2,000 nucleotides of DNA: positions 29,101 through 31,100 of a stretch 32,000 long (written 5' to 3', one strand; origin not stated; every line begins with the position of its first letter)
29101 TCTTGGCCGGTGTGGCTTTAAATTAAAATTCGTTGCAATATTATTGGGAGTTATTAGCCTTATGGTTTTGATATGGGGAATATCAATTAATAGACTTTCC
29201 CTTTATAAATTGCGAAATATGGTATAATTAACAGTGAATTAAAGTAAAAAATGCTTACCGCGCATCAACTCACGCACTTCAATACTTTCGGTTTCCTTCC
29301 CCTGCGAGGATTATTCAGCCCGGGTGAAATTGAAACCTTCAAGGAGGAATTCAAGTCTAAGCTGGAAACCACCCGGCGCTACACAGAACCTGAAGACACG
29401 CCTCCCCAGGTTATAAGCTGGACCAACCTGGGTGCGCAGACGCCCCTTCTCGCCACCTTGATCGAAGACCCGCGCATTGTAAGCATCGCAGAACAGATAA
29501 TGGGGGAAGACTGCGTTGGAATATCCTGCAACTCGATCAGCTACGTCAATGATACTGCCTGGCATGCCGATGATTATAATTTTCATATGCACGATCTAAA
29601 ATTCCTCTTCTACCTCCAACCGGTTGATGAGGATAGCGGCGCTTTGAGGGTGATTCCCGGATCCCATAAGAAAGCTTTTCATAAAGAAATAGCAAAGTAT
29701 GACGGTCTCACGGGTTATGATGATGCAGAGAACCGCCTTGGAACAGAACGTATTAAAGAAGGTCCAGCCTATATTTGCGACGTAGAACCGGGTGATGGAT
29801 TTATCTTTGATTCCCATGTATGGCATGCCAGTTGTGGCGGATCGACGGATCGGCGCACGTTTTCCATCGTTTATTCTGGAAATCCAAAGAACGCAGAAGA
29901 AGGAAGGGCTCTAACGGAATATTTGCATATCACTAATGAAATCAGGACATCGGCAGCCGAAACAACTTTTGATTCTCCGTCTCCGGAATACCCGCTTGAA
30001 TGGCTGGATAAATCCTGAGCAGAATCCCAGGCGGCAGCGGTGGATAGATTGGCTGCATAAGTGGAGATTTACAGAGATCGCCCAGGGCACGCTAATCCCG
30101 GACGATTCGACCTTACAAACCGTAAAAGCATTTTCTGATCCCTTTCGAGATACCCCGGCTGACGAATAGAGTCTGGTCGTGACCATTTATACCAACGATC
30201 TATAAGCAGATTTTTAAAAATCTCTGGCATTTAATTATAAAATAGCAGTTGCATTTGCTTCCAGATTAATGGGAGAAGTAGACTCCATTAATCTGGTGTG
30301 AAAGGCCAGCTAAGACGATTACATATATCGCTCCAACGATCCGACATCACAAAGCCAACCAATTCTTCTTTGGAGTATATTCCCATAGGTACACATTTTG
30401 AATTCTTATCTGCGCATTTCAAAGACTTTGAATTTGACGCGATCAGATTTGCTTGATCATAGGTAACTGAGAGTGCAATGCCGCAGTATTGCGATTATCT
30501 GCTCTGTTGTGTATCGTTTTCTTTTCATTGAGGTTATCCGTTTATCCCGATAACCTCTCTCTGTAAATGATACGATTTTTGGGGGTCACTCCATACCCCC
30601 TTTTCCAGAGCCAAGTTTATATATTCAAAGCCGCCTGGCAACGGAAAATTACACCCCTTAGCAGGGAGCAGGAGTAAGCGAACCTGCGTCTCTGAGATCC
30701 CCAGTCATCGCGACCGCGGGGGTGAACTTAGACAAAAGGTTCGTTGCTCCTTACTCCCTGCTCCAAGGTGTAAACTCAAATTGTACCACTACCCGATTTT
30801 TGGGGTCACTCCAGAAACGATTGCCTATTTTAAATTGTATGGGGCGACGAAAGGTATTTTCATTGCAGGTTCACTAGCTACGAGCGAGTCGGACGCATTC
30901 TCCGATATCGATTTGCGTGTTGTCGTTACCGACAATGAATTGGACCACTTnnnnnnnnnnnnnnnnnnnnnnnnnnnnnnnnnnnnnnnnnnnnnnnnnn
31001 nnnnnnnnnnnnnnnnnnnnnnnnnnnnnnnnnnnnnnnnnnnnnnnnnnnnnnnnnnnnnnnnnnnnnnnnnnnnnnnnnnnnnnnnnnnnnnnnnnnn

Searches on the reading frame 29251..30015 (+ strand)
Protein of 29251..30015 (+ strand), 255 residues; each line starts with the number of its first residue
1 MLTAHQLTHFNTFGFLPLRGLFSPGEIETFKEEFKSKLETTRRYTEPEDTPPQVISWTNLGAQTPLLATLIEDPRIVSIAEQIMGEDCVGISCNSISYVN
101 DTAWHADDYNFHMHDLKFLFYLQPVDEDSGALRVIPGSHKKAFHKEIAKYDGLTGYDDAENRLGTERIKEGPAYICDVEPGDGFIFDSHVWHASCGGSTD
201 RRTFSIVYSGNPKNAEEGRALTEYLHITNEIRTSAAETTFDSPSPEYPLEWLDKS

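Call 27: find_encoding_contigs(protein=window:29251-30015:+, flank=10000, max_places=10)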
Protein window:29251-30015:+ (255 aa): no gene with exactly this product is on record in the collection.

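Call 46: search_protein_families(library=pfam, proteins=[window:29251-30015:+], max_evalue=0.01)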
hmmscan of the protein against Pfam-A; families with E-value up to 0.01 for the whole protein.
window:29251-30015:+ (255 aa): 1 family
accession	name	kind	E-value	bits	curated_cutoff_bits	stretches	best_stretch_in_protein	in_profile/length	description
PF05721.19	PhyH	-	5.6e-19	69.7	22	1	10-200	1-208/213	Phytanoyl-CoA dioxygenase (PhyH)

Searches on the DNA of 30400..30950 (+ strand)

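Call 8: search_rna_families(source=window, start=30400, end=30950, threshold=evalue, max_evalue=10, show_alignments=3)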
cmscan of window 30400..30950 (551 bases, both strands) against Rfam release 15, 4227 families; matches with E-value up to 10: 3.
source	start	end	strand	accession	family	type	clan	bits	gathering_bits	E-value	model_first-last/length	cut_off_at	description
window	30572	30600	-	RF01785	blv_FSE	Cis-reg; frameshift_element;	-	18.7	34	0.54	1-27/27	no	ribosomal frameshift site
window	30554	30650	-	RF02151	MIMT1_1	Gene; lncRNA;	-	16.1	45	1.4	1-88/88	no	MER1 repeat containing imprinted transcript 1 conserved region 1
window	30853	30930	+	RF00796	mir-48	Gene; miRNA;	-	14.5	69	6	1-76/76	no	mir-48 microRNA precursor family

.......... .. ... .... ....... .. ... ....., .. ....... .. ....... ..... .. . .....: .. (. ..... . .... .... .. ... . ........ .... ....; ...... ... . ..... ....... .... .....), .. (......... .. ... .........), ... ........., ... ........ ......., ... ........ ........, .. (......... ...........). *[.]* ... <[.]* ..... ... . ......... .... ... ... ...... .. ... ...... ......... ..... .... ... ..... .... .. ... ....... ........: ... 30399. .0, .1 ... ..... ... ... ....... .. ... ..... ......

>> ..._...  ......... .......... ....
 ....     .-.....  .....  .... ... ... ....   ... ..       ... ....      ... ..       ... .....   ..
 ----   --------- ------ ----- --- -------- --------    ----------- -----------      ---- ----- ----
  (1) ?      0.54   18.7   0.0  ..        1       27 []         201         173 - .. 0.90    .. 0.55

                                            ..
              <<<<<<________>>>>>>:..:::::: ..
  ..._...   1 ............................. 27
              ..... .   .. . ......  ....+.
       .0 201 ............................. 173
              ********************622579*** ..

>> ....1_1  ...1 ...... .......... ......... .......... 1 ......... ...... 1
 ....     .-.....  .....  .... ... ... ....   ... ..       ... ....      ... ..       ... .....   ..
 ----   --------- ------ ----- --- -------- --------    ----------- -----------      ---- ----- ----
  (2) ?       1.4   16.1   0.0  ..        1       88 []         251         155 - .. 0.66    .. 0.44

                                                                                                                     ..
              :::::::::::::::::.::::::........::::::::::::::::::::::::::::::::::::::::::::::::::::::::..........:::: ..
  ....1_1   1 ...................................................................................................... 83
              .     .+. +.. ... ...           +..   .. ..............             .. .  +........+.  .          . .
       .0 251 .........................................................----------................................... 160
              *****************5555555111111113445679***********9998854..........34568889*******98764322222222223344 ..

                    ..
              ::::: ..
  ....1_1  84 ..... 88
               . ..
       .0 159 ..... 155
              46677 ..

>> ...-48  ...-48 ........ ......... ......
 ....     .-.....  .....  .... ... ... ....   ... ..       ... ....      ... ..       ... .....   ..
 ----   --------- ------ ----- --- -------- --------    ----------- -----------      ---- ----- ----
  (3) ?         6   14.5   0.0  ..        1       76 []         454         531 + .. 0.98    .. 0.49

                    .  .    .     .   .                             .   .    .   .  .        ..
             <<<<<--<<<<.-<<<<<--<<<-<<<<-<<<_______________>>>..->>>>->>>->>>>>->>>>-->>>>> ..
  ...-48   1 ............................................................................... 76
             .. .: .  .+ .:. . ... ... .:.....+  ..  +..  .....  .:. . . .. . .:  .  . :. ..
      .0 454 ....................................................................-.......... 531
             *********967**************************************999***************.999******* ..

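Call 32: search_dna_similar(query=window:30594-30813:+, collection=plasmids, mode=distant, max_evalue=0.01)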
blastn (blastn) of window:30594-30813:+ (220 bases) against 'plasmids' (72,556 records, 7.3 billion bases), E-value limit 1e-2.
No match.

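Call 76: search_dna_similar(query=window:30594-30813:+, collection=phages, mode=distant, max_evalue=0.01)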
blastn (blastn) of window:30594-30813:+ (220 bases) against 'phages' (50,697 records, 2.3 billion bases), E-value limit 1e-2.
No match.

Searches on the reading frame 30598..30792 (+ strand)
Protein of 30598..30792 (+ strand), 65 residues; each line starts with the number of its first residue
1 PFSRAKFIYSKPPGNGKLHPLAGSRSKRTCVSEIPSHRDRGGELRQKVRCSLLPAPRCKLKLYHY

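Call 52: search_protein_representatives(protein=window:30598-30792:+)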
Query: 65 residues. Proteins with E-value up to 0.001 (for the whole library): 0; up to 1e-10: 0; up to 1e-30: 0. The best 0 are listed.
